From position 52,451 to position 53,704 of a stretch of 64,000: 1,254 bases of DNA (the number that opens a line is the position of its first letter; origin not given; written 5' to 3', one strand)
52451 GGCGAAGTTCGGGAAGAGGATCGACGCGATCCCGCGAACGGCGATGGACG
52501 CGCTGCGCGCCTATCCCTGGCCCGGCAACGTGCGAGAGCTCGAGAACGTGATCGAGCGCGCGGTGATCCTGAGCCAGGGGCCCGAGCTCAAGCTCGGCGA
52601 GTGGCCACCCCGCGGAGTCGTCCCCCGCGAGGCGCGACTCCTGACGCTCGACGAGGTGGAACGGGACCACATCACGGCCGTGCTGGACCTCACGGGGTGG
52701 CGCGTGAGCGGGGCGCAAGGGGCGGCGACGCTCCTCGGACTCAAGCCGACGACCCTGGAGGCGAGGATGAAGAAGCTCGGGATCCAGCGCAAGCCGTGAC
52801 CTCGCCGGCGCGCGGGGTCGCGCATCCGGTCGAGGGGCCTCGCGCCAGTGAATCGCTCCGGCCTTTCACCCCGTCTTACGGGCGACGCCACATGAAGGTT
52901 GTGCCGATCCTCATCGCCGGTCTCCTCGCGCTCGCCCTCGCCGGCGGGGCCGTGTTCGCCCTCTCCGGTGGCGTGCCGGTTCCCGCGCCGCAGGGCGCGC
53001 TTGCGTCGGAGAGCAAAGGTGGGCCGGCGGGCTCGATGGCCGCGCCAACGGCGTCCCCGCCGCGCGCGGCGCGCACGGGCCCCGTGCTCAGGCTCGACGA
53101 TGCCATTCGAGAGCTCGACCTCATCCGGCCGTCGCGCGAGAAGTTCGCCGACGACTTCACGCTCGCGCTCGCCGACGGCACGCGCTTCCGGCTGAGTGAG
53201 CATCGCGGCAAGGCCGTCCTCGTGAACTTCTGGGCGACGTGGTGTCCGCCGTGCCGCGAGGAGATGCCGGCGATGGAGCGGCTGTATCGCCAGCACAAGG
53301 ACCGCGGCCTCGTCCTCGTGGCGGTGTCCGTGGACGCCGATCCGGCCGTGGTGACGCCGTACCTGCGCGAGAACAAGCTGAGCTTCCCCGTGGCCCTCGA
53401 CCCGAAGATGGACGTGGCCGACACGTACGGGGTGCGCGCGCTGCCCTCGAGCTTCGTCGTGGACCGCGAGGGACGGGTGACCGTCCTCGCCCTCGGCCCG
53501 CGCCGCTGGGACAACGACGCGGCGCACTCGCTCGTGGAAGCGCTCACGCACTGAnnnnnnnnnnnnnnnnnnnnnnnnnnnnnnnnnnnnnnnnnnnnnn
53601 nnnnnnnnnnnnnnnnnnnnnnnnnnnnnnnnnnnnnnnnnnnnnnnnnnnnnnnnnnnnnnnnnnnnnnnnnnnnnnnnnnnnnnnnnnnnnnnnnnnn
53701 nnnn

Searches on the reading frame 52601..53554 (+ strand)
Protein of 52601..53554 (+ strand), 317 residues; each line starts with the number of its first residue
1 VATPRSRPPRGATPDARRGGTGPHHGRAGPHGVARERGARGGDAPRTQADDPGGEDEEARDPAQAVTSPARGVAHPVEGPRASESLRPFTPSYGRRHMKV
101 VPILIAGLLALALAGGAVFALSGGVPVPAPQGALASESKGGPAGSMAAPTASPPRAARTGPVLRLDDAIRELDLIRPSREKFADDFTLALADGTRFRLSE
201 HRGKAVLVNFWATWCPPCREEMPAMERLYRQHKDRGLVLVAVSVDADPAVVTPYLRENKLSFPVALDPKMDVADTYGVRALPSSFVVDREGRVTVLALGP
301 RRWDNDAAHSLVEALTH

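Call 15: search_protein_families(library=pfam, proteins=[window:52601-53554:+], max_evalue=0.01)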
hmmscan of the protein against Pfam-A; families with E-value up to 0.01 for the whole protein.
window:52601-53554:+ (317 aa): 7 families
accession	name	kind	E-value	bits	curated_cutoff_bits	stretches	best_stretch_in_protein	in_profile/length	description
PF00578.27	AhpC-TSA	-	5.1e-30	104.4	26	1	183-294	5-122/124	AhpC/TSA family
PF08534.16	Redoxin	-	2.5e-28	99.2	26.6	1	184-304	7-139/148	Redoxin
PF13905.12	Thioredoxin_8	-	1.1e-16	61.4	27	1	203-293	1-94/94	Thioredoxin-like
PF00085.26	Thioredoxin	-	1.8e-09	38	23.5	1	203-251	18-65/103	Thioredoxin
PF13098.12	Thioredoxin_2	-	2.1e-05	25.2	27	1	202-290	4-85/104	Thioredoxin-like domain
PF02630.20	SCO1-SenC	-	0.00052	20.4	22.8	1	185-250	3-69/134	SCO1/SenC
PF00255.25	GSHPx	-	0.00069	19.6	27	1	188-242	6-59/108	Glutathione peroxidase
